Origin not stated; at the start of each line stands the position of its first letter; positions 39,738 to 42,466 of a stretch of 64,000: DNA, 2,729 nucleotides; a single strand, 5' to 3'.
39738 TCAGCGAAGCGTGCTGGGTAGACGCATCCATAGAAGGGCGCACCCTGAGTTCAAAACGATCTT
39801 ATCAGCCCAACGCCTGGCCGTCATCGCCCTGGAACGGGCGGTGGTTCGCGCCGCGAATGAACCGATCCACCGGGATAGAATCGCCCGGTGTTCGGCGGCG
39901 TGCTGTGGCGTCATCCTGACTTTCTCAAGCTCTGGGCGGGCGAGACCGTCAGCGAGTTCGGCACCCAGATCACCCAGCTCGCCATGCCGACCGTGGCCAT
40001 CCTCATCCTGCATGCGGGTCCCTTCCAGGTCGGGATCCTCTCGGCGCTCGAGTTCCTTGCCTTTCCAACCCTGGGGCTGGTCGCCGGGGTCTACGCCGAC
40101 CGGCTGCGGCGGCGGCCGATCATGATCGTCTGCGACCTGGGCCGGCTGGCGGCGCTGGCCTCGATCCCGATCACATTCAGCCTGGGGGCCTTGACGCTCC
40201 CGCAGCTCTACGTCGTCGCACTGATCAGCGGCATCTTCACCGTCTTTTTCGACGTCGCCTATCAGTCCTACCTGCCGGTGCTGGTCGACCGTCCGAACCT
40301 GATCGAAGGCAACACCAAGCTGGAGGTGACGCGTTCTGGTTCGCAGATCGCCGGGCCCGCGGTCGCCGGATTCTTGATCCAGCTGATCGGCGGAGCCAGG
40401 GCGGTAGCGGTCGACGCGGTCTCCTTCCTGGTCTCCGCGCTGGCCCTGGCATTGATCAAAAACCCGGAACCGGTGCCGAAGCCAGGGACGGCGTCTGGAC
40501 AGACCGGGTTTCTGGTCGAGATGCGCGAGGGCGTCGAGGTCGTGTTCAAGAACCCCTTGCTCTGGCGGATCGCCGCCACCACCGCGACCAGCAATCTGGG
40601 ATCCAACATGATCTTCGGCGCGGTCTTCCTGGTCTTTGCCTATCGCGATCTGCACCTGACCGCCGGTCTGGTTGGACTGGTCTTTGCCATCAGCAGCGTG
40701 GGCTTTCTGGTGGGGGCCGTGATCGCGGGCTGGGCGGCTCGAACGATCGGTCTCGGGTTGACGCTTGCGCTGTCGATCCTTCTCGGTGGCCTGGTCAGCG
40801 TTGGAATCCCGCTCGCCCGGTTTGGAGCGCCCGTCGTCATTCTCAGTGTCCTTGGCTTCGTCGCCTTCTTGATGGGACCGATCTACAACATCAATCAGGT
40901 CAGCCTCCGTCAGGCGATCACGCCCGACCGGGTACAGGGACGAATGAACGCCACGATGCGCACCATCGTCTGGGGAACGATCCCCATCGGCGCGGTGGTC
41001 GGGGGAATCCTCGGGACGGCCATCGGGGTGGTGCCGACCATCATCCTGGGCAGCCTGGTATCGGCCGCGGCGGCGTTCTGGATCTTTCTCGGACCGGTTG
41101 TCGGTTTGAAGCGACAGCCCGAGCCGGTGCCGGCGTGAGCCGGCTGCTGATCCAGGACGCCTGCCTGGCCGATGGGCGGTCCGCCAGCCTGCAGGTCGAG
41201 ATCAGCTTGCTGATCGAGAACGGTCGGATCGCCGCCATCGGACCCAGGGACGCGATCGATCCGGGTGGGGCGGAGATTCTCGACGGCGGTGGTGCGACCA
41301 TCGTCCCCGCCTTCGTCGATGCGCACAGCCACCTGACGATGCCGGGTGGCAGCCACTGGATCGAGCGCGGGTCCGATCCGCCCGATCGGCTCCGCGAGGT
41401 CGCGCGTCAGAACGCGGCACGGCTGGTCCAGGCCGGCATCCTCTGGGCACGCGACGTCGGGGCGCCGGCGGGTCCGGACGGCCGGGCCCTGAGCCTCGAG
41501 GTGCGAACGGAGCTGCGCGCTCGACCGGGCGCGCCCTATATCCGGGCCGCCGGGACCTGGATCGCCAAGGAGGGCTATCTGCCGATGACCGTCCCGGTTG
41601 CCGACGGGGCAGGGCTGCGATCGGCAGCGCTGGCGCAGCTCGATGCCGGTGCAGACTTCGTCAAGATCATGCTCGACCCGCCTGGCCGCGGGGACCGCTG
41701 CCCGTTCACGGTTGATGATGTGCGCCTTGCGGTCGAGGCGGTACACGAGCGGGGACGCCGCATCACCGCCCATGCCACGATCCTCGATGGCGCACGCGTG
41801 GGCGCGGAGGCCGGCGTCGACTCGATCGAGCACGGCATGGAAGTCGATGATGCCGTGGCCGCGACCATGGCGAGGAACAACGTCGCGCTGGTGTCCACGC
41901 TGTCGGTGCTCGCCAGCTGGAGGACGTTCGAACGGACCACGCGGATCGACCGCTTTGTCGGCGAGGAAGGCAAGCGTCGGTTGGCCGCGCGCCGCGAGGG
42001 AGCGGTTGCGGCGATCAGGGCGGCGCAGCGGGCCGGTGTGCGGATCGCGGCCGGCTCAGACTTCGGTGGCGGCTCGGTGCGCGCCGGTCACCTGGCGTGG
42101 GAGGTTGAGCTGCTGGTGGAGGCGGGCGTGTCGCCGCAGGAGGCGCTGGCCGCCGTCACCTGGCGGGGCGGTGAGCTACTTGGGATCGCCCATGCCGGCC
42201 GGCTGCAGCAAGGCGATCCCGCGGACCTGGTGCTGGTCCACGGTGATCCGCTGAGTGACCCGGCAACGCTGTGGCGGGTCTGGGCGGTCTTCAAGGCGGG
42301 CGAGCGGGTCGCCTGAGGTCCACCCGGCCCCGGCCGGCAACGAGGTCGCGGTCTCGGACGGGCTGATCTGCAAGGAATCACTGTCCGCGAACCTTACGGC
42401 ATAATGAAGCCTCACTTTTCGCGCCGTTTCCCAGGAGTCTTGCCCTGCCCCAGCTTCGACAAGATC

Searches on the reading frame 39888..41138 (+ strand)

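Call 69: search_protein_families(library=pfam, proteins=[window:39888-41138:+], max_evalue=0.001)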
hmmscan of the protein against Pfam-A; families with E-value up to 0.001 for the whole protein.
window:39888-41138:+ (416 aa): 2 families
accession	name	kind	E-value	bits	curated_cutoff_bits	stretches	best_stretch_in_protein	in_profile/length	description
PF07690.21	MFS_1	-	1.8e-33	116.3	33.4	2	16-359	2-337/347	Major Facilitator Superfamily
PF05977.19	MFS_3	-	2.9e-15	56.1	27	1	8-398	8-389/524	Transmembrane secretion effector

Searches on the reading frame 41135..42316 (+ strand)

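Call 69: search_protein_families(library=pfam, proteins=[window:41135-42316:+], max_evalue=0.001)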
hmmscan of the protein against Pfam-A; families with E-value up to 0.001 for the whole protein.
window:41135-42316:+ (393 aa): 3 families
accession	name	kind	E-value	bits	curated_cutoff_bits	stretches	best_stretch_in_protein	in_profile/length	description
PF01979.26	Amidohydro_1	-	1.5e-27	97.2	25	1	55-392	1-345/345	Amidohydrolase family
PF07969.17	Amidohydro_3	-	2.8e-12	47.3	29.7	2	191-392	246-471/472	Amidohydrolase family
PF22039.1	HUTI_composite_bact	-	0.00094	19.2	25.5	0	25-40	3-18/26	Imidazolonepropionase-like composite domain, bacteria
